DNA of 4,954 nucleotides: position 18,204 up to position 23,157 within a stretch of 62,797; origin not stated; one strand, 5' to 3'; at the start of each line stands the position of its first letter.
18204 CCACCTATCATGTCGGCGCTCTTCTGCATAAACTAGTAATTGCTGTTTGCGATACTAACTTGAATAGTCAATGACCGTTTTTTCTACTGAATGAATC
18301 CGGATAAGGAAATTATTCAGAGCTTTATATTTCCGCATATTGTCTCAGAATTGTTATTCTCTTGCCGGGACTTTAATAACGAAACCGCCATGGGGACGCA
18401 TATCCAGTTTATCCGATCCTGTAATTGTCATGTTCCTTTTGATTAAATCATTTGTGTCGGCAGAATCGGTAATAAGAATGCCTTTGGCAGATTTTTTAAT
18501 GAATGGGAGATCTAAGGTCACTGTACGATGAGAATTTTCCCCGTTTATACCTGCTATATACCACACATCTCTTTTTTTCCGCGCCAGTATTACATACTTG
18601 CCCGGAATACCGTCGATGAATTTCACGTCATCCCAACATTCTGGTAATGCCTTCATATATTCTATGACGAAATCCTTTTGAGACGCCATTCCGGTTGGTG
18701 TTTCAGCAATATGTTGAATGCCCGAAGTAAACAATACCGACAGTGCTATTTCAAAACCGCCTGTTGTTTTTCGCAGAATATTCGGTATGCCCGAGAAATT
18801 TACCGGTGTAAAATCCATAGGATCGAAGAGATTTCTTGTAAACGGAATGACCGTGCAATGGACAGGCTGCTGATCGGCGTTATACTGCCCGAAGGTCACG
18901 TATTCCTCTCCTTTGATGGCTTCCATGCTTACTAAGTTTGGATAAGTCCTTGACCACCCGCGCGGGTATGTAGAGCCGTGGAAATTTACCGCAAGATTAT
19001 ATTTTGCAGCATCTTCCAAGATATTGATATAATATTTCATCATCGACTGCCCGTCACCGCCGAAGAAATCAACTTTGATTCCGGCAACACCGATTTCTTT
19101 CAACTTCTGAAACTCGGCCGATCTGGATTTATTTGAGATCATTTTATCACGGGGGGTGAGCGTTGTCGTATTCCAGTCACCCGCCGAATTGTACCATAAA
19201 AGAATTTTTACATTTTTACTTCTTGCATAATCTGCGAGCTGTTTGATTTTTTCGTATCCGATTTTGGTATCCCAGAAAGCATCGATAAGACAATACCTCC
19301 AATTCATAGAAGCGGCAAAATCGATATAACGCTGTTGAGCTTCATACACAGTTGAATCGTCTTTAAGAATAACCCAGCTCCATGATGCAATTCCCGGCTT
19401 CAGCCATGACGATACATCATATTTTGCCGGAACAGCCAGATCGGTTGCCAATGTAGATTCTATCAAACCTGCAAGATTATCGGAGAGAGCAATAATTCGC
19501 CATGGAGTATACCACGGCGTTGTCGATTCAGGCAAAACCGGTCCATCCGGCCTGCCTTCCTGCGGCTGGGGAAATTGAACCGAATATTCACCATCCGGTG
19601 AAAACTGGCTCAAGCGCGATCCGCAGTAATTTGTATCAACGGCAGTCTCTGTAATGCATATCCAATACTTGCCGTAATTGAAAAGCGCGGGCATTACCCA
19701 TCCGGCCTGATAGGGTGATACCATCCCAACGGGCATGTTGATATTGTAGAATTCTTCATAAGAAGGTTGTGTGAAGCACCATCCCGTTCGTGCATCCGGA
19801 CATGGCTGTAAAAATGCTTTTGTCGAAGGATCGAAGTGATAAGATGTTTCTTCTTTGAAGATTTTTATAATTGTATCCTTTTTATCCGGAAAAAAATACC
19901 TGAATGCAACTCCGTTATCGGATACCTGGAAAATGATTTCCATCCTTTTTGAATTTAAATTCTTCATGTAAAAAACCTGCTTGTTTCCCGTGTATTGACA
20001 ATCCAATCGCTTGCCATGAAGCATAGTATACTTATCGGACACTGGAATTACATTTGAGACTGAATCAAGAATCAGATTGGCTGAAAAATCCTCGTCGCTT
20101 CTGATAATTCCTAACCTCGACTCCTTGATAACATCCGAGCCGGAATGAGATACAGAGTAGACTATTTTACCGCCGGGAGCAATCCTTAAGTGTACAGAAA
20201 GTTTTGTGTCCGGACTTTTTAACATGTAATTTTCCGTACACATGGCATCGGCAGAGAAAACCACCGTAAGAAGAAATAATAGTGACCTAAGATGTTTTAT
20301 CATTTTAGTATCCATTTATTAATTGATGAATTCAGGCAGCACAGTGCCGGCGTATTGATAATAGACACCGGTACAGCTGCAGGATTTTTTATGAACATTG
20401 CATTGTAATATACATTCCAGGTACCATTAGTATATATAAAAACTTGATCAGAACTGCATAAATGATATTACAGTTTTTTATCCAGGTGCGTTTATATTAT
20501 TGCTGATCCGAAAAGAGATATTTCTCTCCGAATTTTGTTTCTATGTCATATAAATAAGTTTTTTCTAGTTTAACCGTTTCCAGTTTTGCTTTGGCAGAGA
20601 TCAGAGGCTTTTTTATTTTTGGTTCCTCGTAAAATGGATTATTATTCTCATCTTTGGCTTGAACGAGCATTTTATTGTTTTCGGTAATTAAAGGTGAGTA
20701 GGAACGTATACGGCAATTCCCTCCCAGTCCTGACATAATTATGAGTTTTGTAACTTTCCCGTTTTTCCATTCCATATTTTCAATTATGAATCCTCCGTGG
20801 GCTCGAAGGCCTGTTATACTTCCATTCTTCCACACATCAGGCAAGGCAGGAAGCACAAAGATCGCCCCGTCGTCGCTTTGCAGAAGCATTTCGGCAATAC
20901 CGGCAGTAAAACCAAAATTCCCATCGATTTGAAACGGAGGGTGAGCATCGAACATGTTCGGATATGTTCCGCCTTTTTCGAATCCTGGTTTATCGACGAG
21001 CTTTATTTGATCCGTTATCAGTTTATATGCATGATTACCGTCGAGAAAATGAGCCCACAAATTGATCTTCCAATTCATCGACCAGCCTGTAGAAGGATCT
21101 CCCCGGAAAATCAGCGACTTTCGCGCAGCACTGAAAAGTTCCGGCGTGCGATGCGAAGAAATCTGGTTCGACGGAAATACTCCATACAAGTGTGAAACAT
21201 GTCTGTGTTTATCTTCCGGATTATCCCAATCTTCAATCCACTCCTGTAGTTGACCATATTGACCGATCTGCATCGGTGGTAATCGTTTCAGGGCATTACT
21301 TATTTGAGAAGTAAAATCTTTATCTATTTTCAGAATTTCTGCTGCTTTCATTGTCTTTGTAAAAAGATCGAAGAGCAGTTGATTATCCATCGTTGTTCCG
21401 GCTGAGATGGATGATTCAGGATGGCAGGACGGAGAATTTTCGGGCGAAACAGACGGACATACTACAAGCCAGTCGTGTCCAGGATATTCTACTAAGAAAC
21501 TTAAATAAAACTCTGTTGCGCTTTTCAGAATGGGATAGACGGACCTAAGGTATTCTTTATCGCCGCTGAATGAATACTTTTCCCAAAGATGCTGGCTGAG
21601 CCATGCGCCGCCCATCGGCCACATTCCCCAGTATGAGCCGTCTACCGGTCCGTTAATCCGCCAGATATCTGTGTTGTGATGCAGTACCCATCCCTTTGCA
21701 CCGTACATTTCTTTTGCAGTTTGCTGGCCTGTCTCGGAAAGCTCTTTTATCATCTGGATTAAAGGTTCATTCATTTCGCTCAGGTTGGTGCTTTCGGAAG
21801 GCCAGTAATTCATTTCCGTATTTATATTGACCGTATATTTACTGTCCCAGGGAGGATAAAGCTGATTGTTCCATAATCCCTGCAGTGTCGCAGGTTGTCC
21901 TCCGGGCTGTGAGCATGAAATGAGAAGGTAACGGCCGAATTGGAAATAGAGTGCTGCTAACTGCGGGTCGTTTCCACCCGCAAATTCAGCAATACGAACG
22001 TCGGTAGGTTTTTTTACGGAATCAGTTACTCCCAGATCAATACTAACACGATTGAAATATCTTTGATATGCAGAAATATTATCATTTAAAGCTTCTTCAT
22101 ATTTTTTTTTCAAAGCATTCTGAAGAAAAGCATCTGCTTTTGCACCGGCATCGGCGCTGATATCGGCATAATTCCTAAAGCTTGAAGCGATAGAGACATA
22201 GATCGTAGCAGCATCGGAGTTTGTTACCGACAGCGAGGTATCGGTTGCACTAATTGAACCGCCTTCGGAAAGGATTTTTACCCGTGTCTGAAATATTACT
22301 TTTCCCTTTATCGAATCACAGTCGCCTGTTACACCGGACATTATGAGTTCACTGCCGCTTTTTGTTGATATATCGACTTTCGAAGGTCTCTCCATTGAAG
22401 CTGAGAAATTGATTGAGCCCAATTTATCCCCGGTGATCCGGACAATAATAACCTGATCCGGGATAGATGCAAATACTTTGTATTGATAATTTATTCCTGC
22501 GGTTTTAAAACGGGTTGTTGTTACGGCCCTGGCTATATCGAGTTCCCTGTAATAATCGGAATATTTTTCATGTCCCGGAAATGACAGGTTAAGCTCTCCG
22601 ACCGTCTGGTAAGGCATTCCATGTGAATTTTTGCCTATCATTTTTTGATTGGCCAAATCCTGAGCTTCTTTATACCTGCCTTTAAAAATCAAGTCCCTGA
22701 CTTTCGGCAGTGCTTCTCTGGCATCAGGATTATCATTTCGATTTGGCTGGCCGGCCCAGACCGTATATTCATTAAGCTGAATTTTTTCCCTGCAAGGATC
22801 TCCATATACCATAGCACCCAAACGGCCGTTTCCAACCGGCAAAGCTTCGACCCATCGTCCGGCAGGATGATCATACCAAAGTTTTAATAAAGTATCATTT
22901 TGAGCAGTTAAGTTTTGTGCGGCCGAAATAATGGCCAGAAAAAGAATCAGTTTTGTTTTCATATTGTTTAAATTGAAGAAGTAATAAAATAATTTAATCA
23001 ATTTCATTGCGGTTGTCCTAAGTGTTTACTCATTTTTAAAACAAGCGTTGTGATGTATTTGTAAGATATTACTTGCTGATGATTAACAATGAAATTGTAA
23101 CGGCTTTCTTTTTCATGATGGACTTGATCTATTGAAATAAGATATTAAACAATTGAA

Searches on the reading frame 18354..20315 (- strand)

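Call 40: search_protein_families(library=pfam, proteins=[window:18354-20315:-], max_evalue=0.00001)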
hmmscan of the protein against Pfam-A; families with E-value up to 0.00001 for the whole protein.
window:18354-20315:- (653 aa): 3 families
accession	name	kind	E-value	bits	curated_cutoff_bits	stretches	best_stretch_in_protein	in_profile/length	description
PF10566.15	Glyco_hydro_97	-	3.7e-63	214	32.5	1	303-558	3-275/275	Glycoside hydrolase 97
PF14508.12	GH97_N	-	3.2e-51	174.4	25.3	1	32-296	1-229/229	Glycosyl-hydrolase 97 N-terminal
PF14509.12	GH97_C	-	3e-18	66.3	25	1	561-648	2-95/97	Glycosyl-hydrolase 97 C-terminal, oligomerisation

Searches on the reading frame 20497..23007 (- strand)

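Call 40: search_protein_families(library=pfam, proteins=[window:20497-23007:-], max_evalue=0.00001)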
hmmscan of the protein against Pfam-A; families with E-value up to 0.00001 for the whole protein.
window:20497-23007:- (836 aa): 3 families
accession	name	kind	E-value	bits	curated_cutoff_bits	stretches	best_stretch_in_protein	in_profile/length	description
PF22124.2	Glyco_hydro_95_cat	-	3.4e-183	609.7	27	1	302-708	1-408/408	Glycosyl hydrolase family 95 catalytic domain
PF14498.12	Glyco_hyd_65N_2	-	5.5e-71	239.7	27.7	1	43-279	1-233/234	Glycosyl hydrolase family 65, N-terminal domain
PF21307.2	Glyco_hydro_95_C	-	5e-19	69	27.6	1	710-789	1-79/94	Glycoside hydrolase family 95, C-terminal domain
